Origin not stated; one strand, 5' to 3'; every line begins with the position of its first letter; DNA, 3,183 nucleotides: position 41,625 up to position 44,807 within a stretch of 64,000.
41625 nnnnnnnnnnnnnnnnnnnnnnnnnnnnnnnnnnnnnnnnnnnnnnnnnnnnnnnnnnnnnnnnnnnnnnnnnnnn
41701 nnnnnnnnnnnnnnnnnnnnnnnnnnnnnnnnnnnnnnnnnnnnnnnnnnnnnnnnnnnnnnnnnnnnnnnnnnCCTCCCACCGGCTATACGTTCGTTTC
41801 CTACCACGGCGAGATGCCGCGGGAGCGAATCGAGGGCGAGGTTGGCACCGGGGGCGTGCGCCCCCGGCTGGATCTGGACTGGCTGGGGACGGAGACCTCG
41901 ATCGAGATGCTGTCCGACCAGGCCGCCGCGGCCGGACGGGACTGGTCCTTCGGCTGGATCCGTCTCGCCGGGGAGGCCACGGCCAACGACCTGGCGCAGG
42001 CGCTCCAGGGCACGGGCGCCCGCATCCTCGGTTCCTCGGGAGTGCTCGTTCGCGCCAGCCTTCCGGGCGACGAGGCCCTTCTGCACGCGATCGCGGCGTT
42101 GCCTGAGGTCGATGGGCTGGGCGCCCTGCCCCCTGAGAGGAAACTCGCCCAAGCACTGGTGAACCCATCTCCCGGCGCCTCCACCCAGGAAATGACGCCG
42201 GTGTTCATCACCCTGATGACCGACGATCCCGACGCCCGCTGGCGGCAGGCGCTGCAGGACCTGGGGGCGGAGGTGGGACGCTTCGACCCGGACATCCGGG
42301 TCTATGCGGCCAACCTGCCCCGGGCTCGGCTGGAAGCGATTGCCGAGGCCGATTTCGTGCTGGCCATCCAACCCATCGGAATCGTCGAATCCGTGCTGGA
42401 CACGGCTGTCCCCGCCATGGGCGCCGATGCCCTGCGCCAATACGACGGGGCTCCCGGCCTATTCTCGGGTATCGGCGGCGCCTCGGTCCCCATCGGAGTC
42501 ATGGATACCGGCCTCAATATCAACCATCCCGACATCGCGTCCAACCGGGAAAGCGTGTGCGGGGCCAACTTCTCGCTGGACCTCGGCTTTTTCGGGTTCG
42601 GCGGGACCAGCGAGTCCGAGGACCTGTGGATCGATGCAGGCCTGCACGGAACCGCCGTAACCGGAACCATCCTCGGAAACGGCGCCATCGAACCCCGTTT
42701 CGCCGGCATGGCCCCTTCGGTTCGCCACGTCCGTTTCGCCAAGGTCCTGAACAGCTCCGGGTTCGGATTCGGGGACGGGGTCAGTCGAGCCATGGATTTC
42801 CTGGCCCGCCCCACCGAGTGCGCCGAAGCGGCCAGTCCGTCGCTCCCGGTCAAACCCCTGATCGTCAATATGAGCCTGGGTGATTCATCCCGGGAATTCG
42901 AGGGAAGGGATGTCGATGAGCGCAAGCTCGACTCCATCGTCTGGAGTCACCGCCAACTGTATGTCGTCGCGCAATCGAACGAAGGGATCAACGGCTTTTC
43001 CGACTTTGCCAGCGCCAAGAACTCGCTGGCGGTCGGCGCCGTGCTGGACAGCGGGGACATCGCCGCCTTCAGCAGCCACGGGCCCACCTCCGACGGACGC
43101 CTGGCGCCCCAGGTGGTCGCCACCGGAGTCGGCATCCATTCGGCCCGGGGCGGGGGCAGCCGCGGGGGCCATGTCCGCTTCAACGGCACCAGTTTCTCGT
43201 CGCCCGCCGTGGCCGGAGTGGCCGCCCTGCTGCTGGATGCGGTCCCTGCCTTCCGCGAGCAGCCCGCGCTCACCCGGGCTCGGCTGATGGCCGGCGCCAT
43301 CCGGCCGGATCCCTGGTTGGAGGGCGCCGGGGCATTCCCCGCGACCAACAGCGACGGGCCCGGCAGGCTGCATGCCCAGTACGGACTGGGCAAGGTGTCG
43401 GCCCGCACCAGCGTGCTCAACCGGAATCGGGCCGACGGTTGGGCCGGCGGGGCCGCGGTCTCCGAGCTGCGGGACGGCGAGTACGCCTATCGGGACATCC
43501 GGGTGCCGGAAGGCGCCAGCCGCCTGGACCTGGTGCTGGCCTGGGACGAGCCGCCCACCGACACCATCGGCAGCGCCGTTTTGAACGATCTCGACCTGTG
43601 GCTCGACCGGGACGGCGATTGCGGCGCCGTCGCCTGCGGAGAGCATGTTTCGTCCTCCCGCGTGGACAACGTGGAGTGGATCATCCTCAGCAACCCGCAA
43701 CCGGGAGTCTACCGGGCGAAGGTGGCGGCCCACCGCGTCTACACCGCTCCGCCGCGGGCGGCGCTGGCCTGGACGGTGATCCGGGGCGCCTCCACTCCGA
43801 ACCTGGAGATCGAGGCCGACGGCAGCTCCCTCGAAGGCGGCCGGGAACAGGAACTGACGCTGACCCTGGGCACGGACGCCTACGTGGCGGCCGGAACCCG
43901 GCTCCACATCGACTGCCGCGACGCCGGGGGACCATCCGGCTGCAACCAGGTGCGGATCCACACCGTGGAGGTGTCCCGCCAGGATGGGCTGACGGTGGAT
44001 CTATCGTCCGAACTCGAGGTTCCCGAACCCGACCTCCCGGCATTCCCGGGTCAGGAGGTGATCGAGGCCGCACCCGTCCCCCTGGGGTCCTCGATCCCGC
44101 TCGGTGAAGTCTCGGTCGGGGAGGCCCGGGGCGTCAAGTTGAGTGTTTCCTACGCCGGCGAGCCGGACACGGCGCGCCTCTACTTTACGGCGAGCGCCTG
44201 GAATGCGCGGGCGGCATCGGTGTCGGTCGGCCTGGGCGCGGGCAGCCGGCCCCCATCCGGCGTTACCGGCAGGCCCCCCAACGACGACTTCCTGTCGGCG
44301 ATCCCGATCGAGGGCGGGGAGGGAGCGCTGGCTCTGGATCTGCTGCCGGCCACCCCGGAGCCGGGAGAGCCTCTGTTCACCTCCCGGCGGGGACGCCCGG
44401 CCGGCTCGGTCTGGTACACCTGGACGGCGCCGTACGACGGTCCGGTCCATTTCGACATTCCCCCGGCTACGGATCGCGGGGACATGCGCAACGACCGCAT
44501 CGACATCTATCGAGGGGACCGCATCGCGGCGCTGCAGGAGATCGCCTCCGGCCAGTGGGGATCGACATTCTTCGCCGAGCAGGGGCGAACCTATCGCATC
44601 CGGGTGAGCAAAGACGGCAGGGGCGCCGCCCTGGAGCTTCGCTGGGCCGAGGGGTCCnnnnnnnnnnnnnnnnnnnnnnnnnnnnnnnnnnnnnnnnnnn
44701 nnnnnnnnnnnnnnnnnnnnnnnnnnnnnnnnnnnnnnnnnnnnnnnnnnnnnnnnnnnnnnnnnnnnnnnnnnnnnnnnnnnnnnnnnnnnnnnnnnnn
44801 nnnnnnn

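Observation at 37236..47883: LytS/LytTR two-component system linked to a Cys-rich secreted protein, a 1935-aa S8 protease-PPC-lactonase-propeller fusion and a secreted thioredoxin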

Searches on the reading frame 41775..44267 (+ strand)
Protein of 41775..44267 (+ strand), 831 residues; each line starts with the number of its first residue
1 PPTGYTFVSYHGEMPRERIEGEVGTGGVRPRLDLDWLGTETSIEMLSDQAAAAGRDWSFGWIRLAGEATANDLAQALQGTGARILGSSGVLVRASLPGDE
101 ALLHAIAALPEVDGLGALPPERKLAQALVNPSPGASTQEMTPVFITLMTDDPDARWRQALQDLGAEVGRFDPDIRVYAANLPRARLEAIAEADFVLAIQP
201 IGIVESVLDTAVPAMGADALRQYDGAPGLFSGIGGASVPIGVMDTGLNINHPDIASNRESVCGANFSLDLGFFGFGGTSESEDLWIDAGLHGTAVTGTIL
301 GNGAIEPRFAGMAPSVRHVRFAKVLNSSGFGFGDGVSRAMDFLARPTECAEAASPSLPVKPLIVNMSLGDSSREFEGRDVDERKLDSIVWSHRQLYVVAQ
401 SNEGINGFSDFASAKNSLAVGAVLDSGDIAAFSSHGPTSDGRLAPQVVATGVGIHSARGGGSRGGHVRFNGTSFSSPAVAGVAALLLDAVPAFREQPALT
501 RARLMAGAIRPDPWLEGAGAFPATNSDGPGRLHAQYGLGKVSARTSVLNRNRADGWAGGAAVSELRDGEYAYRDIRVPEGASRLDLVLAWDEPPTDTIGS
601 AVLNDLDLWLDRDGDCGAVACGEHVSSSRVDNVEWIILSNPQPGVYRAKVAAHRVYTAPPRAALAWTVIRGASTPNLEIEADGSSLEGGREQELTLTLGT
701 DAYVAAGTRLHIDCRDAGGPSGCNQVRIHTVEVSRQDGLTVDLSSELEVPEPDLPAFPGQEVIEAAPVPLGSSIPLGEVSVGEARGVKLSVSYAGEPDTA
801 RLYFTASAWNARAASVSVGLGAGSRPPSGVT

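Call 53: search_solved_structures(query=window:41775-44267:+, max_evalue=0.00001)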
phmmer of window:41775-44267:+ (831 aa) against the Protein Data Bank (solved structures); distinct sequences matched with E-value up to 0.00001: 50.
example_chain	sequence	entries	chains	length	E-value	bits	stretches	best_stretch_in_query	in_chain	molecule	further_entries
3afg_A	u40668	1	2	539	2.7e-23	85.6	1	207-516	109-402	Subtilisin-like serine protease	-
9ues_B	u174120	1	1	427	5.6e-23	84.5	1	232-516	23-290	Subtilisin-like serine protease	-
1wmd_A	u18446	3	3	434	3.2e-14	55.6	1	232-665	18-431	protease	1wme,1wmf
2gko_A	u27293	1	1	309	2.9e-12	49.1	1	228-493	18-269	microbial serine proteinases; subtilisin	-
5fax_A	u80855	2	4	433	5.8e-11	44.8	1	232-665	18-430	Subtilase SubHal from Bacillus halmapalus | Enzyme subtilase SubHal from Bacillus halmapalus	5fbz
1ea7_A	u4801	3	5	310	2.8e-10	42.5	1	229-493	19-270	SERINE PROTEASE | 36KDA PROTEASE | Sphericase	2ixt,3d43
5gl8_A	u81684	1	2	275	1.5e-09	40.1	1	226-497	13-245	Subtilisin NAT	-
6f9m_A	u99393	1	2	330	2.1e-09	39.7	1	210-511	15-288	Serine protease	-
6o44_A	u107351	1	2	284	2.6e-09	39.3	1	226-497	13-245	Nattokinase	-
3vyv_A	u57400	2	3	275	2.7e-09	39.2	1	226-497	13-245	Subtilisin NAT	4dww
2x8j_A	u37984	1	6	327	3.7e-09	38.8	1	226-502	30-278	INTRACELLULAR SUBTILISIN PROTEASE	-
2wv7_A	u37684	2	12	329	3.8e-09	38.8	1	226-502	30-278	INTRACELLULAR SUBTILISIN PROTEASE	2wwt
2xrm_A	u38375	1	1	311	6e-09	38.1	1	232-502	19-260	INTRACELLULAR SUBTILISIN PROTEASE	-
1mee_A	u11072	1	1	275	7.6e-09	37.8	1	226-497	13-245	MESENTERICOPEPTIDASE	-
1yu6_A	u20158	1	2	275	1.5e-08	36.8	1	231-495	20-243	Subtilisin Carlsberg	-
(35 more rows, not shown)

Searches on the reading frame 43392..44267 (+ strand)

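Call 21: search_protein_families(library=pfam, proteins=[window:43392-44267:+], max_evalue=10)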
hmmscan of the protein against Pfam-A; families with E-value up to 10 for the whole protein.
window:43392-44267:+ (292 aa): 1 family
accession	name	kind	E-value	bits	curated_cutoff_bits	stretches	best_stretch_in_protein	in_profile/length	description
PF04151.21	PPC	-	0.0024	19.2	25.9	0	38-112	9-69/70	Bacterial pre-peptidase C-terminal domain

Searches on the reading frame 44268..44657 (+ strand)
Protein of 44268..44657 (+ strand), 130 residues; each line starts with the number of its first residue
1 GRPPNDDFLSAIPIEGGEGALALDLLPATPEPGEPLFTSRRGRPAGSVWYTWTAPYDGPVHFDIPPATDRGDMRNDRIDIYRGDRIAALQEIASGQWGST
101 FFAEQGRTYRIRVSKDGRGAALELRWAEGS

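Call 21: search_protein_families(library=pfam, proteins=[window:44268-44657:+], max_evalue=10)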
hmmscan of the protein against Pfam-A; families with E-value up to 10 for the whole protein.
window:44268-44657:+ (130 aa): 1 family
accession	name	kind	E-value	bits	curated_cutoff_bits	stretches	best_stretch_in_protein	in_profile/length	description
PF16967.11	TcfC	-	0.15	12.1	29.4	1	74-96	11-33/68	E-set like domain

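Call 47: search_solved_structures(query=A6, max_evalue=10, show_alignments=2)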
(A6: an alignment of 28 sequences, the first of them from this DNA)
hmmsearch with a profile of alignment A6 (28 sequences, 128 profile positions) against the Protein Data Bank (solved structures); distinct sequences matched with E-value up to 10: 3.
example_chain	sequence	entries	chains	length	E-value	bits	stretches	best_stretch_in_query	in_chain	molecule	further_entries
9jgh_A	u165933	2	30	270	0.011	18.9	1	64-115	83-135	tube tail protein | tail tube protein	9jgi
8k98_A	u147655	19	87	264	0.051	16.7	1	64-115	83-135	a protein | tail tube protein(TTP) | TUBE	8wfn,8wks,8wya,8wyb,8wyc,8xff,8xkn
4hhu_A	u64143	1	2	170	1.2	12.2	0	55-85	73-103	OR280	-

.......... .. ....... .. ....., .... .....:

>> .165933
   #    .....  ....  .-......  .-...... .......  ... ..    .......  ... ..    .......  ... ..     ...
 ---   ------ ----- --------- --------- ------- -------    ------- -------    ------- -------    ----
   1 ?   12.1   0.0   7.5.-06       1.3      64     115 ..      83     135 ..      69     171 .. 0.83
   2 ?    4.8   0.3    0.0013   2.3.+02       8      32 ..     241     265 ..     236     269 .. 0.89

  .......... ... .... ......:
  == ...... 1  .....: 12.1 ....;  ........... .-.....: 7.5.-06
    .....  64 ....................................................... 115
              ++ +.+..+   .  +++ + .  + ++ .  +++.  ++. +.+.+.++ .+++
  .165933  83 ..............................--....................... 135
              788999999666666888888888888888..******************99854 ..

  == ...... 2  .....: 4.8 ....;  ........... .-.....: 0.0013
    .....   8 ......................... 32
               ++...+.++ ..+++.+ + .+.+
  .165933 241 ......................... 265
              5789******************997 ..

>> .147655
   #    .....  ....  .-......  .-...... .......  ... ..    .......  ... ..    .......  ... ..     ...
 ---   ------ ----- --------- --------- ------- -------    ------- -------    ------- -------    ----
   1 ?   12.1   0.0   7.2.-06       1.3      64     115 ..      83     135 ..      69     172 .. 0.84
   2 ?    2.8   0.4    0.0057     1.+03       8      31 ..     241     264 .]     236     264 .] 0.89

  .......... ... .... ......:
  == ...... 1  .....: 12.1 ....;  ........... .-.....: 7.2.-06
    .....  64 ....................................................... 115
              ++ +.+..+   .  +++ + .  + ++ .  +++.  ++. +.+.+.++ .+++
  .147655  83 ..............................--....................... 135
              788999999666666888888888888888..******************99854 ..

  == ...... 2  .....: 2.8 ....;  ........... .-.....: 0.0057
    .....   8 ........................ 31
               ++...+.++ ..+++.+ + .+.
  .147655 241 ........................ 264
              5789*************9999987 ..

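Call 48: search_protein_families(library=pfam, alignment_id=A6, max_evalue=1)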
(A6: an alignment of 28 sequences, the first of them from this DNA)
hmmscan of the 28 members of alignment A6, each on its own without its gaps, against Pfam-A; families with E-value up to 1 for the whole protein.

A. member 1, seq(130 aa): 1 family
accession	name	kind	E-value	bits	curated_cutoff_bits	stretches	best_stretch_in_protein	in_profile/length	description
PF16967.11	TcfC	-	0.15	12.1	29.4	1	74-96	11-33/68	E-set like domain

B. families by the number of members that match (of 28 scanned): 6 families
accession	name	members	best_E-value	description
PF07883.17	Cupin_2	1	0.021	Cupin domain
PF17964.7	Big_10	1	0.062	Bacterial Ig domain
PF16967.11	TcfC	1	0.15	E-set like domain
PF23444.1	DUF7127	1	0.17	Family of unknown function (DUF7127)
PF22309.2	HK-GC-Chemotax_sensor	1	0.21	HK/GC/Chemotaxis protein-like, sensor domain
PF24366.1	DUF7522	1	0.27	Family of unknown function (DUF7522)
